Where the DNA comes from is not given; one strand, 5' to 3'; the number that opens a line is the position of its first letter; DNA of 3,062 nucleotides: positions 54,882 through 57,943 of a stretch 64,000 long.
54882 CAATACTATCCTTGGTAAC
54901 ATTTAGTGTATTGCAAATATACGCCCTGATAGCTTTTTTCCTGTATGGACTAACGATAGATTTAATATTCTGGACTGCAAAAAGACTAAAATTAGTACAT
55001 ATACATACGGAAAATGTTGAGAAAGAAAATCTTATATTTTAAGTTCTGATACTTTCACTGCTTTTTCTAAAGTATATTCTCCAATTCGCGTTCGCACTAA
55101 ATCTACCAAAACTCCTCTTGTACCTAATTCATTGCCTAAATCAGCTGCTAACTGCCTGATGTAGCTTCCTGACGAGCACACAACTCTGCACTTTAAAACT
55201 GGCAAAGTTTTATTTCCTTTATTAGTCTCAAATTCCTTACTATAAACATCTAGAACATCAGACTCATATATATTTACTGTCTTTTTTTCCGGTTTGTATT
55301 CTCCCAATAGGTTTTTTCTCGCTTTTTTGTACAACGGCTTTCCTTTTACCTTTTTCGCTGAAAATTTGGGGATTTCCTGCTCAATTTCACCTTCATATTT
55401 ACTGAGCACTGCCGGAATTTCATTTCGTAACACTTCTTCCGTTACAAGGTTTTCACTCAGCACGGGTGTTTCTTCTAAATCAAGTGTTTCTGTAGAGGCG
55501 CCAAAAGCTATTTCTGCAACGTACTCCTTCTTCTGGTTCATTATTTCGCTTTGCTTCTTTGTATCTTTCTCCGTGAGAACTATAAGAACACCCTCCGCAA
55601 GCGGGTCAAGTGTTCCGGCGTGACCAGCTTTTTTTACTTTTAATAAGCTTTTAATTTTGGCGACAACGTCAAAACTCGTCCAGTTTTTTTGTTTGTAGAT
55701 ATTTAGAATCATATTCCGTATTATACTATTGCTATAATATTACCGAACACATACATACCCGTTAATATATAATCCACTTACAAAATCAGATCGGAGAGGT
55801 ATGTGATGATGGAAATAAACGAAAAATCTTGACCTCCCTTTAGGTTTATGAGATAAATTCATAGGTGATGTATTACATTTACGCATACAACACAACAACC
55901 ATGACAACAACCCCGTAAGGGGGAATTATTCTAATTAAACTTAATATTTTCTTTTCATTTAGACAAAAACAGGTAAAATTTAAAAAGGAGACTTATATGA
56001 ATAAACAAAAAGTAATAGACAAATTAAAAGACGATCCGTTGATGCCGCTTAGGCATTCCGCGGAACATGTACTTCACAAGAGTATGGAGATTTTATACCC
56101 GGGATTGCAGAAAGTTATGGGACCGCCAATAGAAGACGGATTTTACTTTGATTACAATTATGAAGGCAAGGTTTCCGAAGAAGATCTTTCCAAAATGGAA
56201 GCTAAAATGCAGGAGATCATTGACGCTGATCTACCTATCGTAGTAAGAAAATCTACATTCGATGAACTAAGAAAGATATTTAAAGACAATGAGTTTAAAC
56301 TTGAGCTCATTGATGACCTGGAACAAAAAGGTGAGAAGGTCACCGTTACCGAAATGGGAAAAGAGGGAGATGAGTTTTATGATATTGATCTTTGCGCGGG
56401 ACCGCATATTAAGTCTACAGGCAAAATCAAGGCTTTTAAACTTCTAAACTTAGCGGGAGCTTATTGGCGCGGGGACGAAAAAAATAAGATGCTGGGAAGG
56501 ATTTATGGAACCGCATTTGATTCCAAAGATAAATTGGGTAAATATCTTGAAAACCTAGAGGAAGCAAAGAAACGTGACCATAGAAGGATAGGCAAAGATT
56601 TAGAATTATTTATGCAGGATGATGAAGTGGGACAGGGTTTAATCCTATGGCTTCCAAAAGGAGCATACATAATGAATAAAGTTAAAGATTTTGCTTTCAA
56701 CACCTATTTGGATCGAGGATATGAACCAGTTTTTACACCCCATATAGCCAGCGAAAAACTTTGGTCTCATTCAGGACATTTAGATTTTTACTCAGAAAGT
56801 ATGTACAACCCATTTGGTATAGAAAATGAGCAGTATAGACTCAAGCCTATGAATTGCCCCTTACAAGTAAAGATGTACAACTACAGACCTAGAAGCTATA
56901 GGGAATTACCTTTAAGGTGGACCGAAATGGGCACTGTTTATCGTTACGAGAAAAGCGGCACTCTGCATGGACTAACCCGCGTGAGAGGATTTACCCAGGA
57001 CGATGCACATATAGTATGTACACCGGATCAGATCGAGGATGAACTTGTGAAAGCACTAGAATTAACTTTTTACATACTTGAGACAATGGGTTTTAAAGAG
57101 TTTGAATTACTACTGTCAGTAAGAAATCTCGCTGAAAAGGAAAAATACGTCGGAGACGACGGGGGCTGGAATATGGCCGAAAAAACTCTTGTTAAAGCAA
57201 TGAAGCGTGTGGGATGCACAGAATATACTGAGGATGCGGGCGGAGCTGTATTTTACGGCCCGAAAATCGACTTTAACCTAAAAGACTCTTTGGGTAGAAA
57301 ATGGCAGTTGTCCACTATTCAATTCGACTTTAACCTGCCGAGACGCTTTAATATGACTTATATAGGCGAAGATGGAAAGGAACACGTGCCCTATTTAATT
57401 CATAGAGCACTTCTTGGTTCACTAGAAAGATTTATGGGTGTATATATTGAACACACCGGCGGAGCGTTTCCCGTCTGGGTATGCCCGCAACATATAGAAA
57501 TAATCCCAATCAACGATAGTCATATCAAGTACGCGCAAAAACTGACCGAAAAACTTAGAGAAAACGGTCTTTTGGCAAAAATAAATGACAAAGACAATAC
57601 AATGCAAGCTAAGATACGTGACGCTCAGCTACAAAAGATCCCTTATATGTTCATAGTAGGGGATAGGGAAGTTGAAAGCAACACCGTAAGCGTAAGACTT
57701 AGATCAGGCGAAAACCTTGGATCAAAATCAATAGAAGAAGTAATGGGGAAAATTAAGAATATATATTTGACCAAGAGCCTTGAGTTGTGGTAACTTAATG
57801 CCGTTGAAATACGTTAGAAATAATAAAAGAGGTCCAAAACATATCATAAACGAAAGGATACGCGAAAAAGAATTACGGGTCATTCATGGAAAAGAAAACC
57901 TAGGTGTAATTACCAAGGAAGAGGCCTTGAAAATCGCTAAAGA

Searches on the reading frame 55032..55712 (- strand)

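Call 25: search_protein_families(library=pfam, proteins=[window:55032-55712:-], max_evalue=0.001)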
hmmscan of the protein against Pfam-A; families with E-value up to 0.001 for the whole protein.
window:55032-55712:- (226 aa): 2 families
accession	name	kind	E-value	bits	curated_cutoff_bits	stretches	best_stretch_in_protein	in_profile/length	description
PF01509.24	TruB_N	-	5.4e-40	137.6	27.3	1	21-185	1-149/149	TruB family pseudouridylate synthase (N terminal domain)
PF16198.10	TruB_C_2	-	3e-06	27.7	29.3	1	186-225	1-40/66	tRNA pseudouridylate synthase B C-terminal domain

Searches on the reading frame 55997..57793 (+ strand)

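Call 25: search_protein_families(library=pfam, proteins=[window:55997-57793:+], max_evalue=0.001)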
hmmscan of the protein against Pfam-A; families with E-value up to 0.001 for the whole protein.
window:55997-57793:+ (598 aa): 3 families
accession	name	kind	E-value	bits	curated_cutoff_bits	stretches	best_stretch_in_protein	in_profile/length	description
PF00587.30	tRNA-synt_2b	-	2e-46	158.7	29.3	1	276-486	6-178/179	tRNA synthetase class II core domain (G, H, P, S and T)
PF03129.25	HGTP_anticodon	-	2.4e-22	79.3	21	1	502-588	4-93/94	Anticodon binding domain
PF07973.19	tRNA_SAD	-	1.1e-14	54.6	24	1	115-170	1-44/44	Threonyl and Alanyl tRNA synthetase second additional domain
